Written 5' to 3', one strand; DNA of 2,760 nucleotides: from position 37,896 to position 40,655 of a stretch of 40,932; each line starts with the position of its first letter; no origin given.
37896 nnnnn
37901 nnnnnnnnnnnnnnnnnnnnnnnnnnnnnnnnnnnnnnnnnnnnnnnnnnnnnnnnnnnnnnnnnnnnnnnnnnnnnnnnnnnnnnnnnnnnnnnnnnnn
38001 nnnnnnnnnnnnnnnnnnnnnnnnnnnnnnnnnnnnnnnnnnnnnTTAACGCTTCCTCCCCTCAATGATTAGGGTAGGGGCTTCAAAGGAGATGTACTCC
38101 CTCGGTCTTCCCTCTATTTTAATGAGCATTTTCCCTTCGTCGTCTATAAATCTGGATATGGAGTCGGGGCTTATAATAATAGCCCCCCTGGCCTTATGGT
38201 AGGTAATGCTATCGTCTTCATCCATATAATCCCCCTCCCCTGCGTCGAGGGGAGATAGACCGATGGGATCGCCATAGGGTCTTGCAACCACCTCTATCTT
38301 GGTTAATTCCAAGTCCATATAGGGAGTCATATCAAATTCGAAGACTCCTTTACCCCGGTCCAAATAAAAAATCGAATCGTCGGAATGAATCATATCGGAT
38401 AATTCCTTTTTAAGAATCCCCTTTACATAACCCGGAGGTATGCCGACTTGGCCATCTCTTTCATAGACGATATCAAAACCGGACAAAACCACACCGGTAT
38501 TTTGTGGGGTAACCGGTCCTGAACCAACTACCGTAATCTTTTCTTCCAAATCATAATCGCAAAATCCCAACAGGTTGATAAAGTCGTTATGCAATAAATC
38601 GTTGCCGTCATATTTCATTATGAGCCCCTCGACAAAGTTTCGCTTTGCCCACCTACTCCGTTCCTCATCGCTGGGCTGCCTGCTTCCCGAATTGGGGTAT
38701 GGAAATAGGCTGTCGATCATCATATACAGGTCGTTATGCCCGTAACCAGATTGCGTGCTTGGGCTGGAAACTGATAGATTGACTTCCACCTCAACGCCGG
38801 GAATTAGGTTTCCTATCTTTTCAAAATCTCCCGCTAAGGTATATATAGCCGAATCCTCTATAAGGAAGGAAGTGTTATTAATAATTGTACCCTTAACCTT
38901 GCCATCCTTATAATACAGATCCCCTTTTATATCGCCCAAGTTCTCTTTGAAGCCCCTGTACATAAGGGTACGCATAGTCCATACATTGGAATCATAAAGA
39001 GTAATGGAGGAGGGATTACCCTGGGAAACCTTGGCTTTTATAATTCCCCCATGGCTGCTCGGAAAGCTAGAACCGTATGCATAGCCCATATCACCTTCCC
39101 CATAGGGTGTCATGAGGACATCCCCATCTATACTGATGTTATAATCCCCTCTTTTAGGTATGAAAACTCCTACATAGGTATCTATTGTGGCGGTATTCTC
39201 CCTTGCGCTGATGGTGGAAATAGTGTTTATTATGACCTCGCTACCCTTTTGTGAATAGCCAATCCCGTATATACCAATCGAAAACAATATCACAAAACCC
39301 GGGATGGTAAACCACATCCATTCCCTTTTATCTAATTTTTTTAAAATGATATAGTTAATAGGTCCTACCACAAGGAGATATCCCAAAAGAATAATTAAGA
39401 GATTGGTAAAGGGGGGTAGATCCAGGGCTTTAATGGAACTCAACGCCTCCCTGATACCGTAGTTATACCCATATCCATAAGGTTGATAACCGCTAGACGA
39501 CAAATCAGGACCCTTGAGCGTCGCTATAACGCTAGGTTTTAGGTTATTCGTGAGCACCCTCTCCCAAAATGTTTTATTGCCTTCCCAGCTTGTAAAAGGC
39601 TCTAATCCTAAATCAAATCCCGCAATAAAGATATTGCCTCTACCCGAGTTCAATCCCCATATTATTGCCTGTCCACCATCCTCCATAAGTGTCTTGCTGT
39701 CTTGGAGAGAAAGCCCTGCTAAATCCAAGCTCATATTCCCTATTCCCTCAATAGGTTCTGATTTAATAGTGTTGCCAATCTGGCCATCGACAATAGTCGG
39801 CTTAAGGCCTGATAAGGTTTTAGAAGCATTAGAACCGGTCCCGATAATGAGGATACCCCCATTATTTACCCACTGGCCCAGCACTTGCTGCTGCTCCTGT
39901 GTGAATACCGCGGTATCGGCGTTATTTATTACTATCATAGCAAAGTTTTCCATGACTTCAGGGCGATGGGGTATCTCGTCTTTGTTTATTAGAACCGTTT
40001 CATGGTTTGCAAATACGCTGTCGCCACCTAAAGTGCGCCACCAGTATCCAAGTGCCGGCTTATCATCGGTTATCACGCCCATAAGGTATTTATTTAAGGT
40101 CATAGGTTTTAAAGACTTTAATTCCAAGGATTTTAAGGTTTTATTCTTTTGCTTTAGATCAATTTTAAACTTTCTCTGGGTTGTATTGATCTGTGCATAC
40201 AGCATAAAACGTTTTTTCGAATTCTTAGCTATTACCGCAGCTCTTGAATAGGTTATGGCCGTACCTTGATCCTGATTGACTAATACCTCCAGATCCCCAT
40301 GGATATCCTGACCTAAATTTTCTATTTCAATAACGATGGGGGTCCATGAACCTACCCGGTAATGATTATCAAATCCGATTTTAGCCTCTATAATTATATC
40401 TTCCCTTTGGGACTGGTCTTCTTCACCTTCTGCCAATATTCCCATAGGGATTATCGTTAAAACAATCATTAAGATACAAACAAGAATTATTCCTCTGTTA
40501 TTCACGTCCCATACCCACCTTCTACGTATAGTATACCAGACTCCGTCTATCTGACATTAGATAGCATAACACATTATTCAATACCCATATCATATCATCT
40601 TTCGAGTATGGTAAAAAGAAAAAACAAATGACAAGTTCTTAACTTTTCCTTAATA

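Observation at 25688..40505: Nine-gene envelope cluster fusing an ABC-2 exporter with a MoxR-DUF58-VWA (Bat-like) module: candidate undescribed system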

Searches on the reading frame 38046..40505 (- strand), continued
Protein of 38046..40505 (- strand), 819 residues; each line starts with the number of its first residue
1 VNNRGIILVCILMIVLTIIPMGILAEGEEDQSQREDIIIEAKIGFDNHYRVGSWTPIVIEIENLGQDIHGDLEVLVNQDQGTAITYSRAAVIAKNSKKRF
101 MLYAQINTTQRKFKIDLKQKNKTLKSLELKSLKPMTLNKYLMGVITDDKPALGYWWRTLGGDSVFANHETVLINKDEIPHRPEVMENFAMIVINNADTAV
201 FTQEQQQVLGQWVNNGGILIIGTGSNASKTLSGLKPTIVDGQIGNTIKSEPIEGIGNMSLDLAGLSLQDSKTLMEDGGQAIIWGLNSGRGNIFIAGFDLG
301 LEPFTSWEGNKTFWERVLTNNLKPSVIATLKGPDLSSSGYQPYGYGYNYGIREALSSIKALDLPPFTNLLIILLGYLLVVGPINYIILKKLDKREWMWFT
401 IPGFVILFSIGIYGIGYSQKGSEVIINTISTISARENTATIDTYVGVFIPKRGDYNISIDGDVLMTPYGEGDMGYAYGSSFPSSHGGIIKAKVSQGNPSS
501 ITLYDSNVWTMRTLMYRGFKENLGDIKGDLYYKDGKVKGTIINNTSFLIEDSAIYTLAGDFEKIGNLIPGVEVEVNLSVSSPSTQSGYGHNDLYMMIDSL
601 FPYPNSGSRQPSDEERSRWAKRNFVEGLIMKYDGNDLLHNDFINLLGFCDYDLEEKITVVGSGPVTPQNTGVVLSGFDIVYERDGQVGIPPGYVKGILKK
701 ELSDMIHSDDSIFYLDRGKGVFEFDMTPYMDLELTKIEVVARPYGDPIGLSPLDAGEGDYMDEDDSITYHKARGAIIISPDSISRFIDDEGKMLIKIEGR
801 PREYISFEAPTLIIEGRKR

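Call 36: search_protein_families(library=pfam, proteins=[L016:17562-19895:+, L038:17839-18393:+, L038:18422-18832:+, L038:18983-19804:+, L038:19814-21010:+, L038:21028-21747:+], max_evalue=0.01)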
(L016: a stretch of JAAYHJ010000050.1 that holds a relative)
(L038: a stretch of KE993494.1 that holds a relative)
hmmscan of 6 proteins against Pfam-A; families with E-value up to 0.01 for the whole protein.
L016:17562-19895:+ (777 aa): 2 families
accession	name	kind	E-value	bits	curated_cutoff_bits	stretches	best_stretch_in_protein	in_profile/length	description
PF00331.26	Glyco_hydro_10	-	2.4e-84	283.6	22.1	1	214-558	1-310/311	Glycosyl hydrolase family 10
PF16640.11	Big_3_5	-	0.00039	21.4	35.5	1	578-663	1-84/88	Bacterial Ig-like domain (group 3)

L038:17839-18393:+ (184 aa): 1 family
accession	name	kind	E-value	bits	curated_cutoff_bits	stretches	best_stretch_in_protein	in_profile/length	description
PF00300.27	His_Phos_1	-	2.9e-24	86.3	21.7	1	5-164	1-174/194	Histidine phosphatase superfamily (branch 1)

L038:18422-18832:+ (136 aa): 4 families
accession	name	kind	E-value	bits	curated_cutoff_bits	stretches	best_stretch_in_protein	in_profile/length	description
PF00903.31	Glyoxalase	-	7.3e-07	30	20.6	1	15-131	5-120/121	Glyoxalase/Bleomycin resistance protein/Dioxygenase superfamily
PF12681.13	Glyoxalase_2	-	2.6e-06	27.8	30.1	1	14-131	3-112/118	Glyoxalase-like domain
PF22677.2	Ble-like_N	-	0.00059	20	24.5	1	16-38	6-28/41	Bleomycin resistance protein-like N-terminal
PF18029.7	Glyoxalase_6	-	0.009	17.1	23.6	0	16-128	3-101/106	Glyoxalase-like domain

L038:18983-19804:+ (273 aa): 1 family
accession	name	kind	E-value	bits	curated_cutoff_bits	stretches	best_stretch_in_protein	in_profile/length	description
PF04294.18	VanW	-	6.7e-37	126.3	27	1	74-207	1-128/130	VanW like protein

L038:19814-21010:+ (398 aa): 2 families
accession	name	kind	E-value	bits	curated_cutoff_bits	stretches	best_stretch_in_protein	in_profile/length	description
PF20940.2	SSV1_D-63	-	0.0063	16.9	27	1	331-356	7-32/60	Sulfolobus spindle-shape virus 1, protein D-63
PF17540.7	DUF5457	-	0.0079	16.7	25.2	0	32-90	11-72/89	Family of unknown function (DUF5457)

L038:21028-21747:+ (239 aa): 0 families

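Call 37: fold_search(model_id=the predicted structure, library=pdb)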
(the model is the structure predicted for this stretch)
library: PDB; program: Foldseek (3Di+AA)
matches with E <= 10: 1627; with E <= 0.001: 104
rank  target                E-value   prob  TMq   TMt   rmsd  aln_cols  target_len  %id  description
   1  7vkz_A                4.2e-07  1.00  0.17  0.19   7.5       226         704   15  The complex structure of beta-1,2-glucosyltransferase from Ignavibacterium album with 1-Deoxynojirimycin (released 2022-03-09)
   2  7x87_B                6.6e-07  1.00  0.17  0.19   7.3       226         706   16  The complex structure of beta-1,2-glucosyltransferase from Ignavibacterium album with sophotetraose observed as sophor (released 2022-04-20)
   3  7vky_A                9.6e-07  1.00  0.15  0.18   5.9       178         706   17  The complex structure of beta-1,2-glucosyltransferase from Ignavibacterium album with sophorose (released 2022-03-09)
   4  7vky_B                1.0e-06  1.00  0.15  0.18   5.8       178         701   17  The complex structure of beta-1,2-glucosyltransferase from Ignavibacterium album with sophorose (released 2022-03-09)
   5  7x87_A                1.3e-06  1.00  0.15  0.17   5.8       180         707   17  The complex structure of beta-1,2-glucosyltransferase from Ignavibacterium album with sophotetraose observed as sophor (released 2022-04-20)
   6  7vkw_B                2.1e-06  1.00  0.15  0.17   6.0       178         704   17  The apo structure of beta-1,2-glucosyltransferase from Ignavibacterium album (released 2022-03-09)
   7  7vl3_A                2.3e-06  1.00  0.15  0.17   6.4       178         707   16  The complex structure of beta-1,2-glucosyltransferase from Ignavibacterium album with phenyl alpha-D-glucoside (released 2022-03-09)
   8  8oxw_A                2.4e-06  0.75  0.10  0.11  32.6       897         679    6  Transglutaminase 3 in complex with DH patient-derived Fab DH63-B02 (released 2023-10-18)
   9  7vl0_B                2.6e-06  1.00  0.15  0.17   6.1       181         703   16  The complex structure of beta-1,2-glucosyltransferase from Ignavibacterium album with p-nitrophenyl-alpha-D-glucopyran (released 2022-03-09)
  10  7vkx_A                2.7e-06  1.00  0.15  0.17   6.1       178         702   16  The complex structure of beta-1,2-glucosyltransferase from Ignavibacterium album with glucose (released 2022-03-09)
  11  7vkz_B                3.4e-06  1.00  0.15  0.18   5.8       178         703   17  The complex structure of beta-1,2-glucosyltransferase from Ignavibacterium album with 1-Deoxynojirimycin (released 2022-03-09)
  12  7vl2_B                3.4e-06  1.00  0.17  0.19   7.2       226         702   16  The complex structure of beta-1,2-glucosyltransferase from Ignavibacterium album with ethyl alpha-D-Glucoside (released 2022-03-09)
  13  1l9n_A                7.2e-06  0.66  0.10  0.12  34.4       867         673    7  Three-dimensional structure of the human transglutaminase 3 enzyme: binding of calcium ions change structure for activ (released 2002-05-29)
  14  5mhl_B                8.5e-06  0.75  0.12  0.14  31.0       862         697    7  FXIIIa in complex with the inhibitor Mi0621 (released 2017-12-20)
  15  8oxv_A                8.5e-06  0.60  0.10  0.11  33.1       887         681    6  Transglutaminase 3 zymogen in complex with DH patient-derived Fab DH63-B02 (released 2023-10-18)
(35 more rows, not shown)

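Call 43: search_protein_families(library=pfam, alignment_id=A1, max_evalue=1)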
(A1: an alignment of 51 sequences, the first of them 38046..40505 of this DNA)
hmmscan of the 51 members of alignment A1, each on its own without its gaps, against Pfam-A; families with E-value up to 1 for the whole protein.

A. member 1, window:38046-40505:- (819 aa): 2 families
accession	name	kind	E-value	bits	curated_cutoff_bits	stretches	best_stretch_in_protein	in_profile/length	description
PF05929.16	Phage_GPO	-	0.0074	16.4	33.6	1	95-151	71-126/268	Phage capsid scaffolding protein (GPO) serine peptidase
PF14258.12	DUF4350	-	0.1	13.3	30.4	1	190-241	41-88/181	Domain of unknown function (DUF4350)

B. families by the number of members that match (of 51 scanned): 63 families (the first 25 are shown)
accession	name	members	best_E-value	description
PF24157.1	DUF7408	30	4.2e-08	Domain of unknown function (DUF7408)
PF14258.12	DUF4350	24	0.00044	Domain of unknown function (DUF4350)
PF06283.17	ThuA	8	0.00087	Trehalose utilisation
PF20237.3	DUF6594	7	0.027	Family of unknown function (DUF6594)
PF13709.12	DUF4159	6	0.0097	Domain of unknown function (DUF4159)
PF20599.3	DUF6796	4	0.00013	Family of unknown function (DUF6796)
PF01344.31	Kelch_1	4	0.0033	Kelch motif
PF10840.13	DUF2645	3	0.027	Protein of unknown function (DUF2645)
PF23355.1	IFT52_GIFT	2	6.4e-05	IFT52 GIFT domain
PF07705.17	CARDB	2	8.3e-05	CARDB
PF05929.16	Phage_GPO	2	0.00032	Phage capsid scaffolding protein (GPO) serine peptidase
PF08532.16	Glyco_hydro_42M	2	0.0036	Beta-galactosidase trimerisation domain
PF13273.12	DUF4064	2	0.0088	Protein of unknown function (DUF4064)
PF09624.15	DUF2393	2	0.031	Protein of unknown function (DUF2393)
PF09531.15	Ndc1_Nup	2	0.058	Nucleoporin protein Ndc1-Nup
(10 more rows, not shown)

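Call 68: search_protein_representatives(alignment_id=A1)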
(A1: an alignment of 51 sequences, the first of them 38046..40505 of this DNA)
Query: 51 sequences, 806 profile positions. Proteins with E-value up to 0.001 (for the whole library): 13928; up to 1e-10: 9716; up to 1e-30: 4888. The best 150 are listed.
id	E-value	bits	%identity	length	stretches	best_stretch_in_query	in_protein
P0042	3.9e-270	915.0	-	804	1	1-806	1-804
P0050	1.4e-268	909.9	-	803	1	1-806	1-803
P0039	6.2e-266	901.1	-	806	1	1-806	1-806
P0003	3.8e-253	858.8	-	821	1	4-806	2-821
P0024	4.7e-244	828.8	-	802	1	4-806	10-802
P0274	3.6e-238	809.3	-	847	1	1-806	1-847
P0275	4.8e-238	808.9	-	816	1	4-805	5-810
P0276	5.0e-238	808.8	-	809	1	8-806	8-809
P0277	8.9e-238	808.0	-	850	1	1-806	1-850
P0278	6.7e-236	801.8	-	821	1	4-806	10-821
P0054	4.0e-235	799.2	-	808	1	1-806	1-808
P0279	2.1e-230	783.6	-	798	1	1-806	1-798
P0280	2.2e-229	780.3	-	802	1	1-806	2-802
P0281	3.1e-227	773.2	-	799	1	1-806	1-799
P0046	1.6e-225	767.5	-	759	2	279-806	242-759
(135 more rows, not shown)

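Call 75: search_protein_families(library=padloc, proteins=[window:38046-40505:-], max_evalue=0.001)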
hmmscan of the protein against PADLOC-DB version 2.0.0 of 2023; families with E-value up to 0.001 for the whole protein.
window:38046-40505:- (819 aa): 0 families

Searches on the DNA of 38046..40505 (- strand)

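Call 85: search_rna_families(sources=[L001, L002, L028, L045, L049, L086], threshold=gathering)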
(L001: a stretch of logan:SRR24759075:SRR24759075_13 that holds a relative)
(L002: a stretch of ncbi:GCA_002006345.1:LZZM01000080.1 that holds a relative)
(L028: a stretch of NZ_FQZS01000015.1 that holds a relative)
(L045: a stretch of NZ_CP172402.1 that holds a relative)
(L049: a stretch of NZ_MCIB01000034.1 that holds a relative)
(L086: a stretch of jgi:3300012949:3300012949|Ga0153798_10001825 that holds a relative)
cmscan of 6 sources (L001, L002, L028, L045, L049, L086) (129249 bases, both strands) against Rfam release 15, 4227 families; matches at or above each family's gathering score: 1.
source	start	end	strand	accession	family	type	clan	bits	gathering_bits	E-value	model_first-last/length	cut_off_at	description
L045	5413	5520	+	RF01831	THF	Cis-reg; riboswitch;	-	71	36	6.7e-14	1-99/99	no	THF (Tetrahydrofolate) riboswitch aptamer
